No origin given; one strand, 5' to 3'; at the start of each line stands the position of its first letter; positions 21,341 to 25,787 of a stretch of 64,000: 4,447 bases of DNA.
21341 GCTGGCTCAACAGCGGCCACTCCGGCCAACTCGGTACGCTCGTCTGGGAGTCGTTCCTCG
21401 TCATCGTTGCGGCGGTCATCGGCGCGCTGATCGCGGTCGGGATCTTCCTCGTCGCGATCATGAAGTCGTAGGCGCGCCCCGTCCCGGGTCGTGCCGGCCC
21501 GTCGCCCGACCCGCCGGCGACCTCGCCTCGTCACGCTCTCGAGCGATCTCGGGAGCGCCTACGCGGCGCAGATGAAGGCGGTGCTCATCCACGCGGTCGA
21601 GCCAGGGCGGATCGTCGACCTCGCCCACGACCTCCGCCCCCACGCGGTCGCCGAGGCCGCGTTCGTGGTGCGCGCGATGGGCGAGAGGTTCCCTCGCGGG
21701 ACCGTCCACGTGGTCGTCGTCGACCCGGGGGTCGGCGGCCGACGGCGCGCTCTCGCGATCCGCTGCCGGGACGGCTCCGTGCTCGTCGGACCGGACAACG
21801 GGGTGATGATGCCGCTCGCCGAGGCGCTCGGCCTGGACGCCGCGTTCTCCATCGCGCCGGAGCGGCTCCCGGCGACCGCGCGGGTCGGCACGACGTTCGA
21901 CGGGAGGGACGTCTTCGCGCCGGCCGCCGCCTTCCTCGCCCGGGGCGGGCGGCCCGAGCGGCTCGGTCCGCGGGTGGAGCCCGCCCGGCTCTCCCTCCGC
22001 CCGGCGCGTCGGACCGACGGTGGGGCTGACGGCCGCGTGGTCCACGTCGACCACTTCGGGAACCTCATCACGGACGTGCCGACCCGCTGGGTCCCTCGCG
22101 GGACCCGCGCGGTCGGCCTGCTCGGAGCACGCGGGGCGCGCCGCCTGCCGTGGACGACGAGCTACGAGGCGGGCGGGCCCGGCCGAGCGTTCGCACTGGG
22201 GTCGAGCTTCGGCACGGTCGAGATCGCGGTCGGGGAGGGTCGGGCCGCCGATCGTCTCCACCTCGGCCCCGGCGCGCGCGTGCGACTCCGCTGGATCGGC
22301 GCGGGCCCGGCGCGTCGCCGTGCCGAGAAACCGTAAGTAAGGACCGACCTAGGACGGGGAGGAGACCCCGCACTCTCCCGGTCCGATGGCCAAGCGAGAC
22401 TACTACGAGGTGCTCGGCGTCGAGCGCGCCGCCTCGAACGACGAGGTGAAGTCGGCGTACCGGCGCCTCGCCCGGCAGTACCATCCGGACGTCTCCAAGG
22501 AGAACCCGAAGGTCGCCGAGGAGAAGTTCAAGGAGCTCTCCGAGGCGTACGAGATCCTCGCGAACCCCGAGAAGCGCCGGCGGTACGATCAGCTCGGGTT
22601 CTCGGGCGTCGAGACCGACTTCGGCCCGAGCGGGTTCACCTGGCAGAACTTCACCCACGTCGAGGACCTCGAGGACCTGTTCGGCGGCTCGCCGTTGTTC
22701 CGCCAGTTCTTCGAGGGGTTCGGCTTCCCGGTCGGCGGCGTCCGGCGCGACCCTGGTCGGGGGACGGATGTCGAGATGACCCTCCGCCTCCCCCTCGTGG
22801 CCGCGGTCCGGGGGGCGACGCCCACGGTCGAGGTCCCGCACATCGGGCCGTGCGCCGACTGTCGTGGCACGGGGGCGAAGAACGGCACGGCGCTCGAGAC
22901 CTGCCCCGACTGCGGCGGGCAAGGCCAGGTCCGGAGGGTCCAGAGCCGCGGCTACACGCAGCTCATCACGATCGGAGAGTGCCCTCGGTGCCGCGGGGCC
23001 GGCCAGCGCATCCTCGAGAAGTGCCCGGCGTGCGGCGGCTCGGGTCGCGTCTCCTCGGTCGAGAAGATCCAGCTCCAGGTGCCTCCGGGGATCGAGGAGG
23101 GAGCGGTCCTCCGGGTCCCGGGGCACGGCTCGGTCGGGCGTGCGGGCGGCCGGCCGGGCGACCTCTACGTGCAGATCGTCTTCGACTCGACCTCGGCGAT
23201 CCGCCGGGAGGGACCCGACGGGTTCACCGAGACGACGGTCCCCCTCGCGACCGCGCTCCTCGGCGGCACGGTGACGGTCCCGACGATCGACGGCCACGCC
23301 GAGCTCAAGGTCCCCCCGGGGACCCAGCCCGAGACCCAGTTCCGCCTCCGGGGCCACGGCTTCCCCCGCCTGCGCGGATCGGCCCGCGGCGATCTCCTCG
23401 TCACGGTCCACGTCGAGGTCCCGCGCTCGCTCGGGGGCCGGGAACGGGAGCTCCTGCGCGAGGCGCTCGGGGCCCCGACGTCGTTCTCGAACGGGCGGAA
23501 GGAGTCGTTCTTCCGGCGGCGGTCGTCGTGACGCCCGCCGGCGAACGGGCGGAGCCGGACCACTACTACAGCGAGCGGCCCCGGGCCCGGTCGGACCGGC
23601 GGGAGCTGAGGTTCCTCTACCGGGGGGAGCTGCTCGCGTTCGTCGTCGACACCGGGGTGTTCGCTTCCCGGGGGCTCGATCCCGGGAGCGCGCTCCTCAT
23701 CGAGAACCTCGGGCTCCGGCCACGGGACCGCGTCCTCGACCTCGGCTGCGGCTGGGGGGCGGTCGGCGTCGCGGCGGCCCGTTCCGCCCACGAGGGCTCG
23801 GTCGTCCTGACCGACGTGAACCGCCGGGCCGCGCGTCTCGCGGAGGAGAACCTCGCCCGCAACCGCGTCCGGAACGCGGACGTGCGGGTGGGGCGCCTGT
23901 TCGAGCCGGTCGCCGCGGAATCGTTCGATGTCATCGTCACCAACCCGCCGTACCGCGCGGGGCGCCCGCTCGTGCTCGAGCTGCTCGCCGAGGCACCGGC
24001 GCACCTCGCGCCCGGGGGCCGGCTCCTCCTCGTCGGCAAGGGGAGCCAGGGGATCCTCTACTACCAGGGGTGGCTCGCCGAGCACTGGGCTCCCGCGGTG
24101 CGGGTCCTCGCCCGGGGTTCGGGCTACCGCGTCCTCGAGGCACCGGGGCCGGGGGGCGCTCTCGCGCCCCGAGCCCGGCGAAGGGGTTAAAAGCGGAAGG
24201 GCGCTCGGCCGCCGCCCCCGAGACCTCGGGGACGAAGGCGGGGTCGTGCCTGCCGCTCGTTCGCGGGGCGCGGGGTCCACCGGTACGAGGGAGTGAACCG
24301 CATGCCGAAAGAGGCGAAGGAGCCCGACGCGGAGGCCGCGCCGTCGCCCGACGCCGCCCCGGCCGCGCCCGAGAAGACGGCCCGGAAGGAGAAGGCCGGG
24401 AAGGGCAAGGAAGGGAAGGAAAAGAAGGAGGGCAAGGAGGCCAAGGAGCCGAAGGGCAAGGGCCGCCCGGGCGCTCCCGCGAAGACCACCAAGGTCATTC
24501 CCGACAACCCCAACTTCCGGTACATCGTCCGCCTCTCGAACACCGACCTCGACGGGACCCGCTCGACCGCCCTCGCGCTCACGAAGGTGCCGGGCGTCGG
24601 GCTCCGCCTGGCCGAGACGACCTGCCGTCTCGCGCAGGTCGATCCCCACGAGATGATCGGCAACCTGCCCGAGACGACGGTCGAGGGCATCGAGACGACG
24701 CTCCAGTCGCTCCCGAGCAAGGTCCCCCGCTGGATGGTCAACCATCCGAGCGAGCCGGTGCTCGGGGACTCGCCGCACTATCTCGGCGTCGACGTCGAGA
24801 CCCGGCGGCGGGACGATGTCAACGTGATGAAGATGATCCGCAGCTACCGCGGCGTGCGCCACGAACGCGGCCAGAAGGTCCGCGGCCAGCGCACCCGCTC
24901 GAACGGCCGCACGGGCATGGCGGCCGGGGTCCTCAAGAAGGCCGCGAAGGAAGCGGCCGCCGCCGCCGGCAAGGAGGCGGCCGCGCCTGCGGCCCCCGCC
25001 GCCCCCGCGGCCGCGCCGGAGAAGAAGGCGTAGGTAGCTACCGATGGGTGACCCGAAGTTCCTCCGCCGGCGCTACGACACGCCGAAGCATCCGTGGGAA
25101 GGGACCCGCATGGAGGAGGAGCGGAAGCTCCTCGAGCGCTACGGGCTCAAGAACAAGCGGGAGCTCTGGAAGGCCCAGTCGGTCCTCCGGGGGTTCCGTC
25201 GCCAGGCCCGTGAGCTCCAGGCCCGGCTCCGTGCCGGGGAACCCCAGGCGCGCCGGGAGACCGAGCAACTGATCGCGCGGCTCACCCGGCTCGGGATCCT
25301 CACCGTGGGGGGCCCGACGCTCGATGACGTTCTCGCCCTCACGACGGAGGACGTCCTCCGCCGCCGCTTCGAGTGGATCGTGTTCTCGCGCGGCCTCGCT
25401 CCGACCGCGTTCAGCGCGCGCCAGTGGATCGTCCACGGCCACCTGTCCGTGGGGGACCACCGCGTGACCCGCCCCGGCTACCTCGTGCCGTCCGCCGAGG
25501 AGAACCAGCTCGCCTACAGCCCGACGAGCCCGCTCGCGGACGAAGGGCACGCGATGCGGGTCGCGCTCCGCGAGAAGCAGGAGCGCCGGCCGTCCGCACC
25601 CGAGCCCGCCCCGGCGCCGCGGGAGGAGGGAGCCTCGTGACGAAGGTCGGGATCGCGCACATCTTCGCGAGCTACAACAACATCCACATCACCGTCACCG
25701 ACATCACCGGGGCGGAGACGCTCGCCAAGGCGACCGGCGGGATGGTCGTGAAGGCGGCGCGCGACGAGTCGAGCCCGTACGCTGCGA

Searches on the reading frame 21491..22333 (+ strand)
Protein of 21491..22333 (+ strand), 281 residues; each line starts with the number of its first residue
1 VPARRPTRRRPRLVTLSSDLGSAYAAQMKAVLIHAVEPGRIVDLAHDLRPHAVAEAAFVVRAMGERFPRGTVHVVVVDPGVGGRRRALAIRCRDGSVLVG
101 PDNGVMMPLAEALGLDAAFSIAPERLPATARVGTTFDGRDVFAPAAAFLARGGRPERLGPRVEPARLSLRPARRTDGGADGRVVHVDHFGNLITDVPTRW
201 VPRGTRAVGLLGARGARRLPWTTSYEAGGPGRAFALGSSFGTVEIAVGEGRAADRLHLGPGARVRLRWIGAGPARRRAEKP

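Call 77: search_protein_families(library=pfam, proteins=[window:21491-22333:+], max_evalue=0.00001)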
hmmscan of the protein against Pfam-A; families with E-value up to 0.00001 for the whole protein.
window:21491-22333:+ (281 aa): 2 families
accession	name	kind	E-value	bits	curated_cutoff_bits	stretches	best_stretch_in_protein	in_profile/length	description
PF01887.21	SAM_HAT_N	-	3.7e-41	140.7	26.3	1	14-159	1-145/145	SAM hydroxide adenosyltransferase N-terminal domain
PF20257.3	SAM_HAT_C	-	1.1e-18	67.8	25.5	1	181-265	1-84/84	SAM hydroxide adenosyltransferase C-terminal domain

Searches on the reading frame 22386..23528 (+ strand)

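Call 77: search_protein_families(library=pfam, proteins=[window:22386-23528:+], max_evalue=0.00001)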
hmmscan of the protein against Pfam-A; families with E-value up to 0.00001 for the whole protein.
window:22386-23528:+ (381 aa): 3 families
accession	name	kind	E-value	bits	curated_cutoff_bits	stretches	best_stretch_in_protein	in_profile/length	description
PF01556.23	DnaJ_C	-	1.3e-38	132.9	26.6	1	129-346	1-152/152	DnaJ C terminal domain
PF00226.36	DnaJ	-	5.1e-26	91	27.8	1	5-68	1-63/63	DnaJ domain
PF00684.25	DnaJ_CXXCXGXG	-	1.5e-13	51.3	32.7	1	156-220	1-65/65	DnaJ central domain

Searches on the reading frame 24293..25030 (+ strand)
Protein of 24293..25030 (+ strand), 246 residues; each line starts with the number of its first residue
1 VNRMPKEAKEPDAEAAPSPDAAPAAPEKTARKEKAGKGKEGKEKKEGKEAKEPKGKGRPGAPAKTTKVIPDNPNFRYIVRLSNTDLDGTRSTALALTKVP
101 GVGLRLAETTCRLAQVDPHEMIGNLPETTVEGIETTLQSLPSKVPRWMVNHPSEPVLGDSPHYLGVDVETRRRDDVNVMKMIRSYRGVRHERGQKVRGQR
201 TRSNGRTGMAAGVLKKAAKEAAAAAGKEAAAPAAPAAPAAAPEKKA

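Call 77: search_protein_families(library=pfam, proteins=[window:24293-25030:+], max_evalue=0.00001)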
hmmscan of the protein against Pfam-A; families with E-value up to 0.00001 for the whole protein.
window:24293-25030:+ (246 aa): 1 family
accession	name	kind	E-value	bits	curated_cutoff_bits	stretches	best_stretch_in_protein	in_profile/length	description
PF00416.27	Ribosomal_S13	-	5.4e-32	111.3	31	1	80-207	1-128/128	Ribosomal protein S13/S18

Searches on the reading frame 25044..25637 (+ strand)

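Call 77: search_protein_families(library=pfam, proteins=[window:25044-25637:+], max_evalue=0.00001)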
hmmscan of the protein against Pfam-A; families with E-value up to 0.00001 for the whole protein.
window:25044-25637:+ (198 aa): 2 families
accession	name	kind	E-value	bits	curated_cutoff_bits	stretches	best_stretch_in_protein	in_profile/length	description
PF01479.30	S4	-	4.4e-08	33.2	22.8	1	112-149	6-43/48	S4 domain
PF00163.24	Ribosomal_S4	-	4.9e-06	27.6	23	1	10-105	12-94/95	Ribosomal protein S4/S9 N-terminal domain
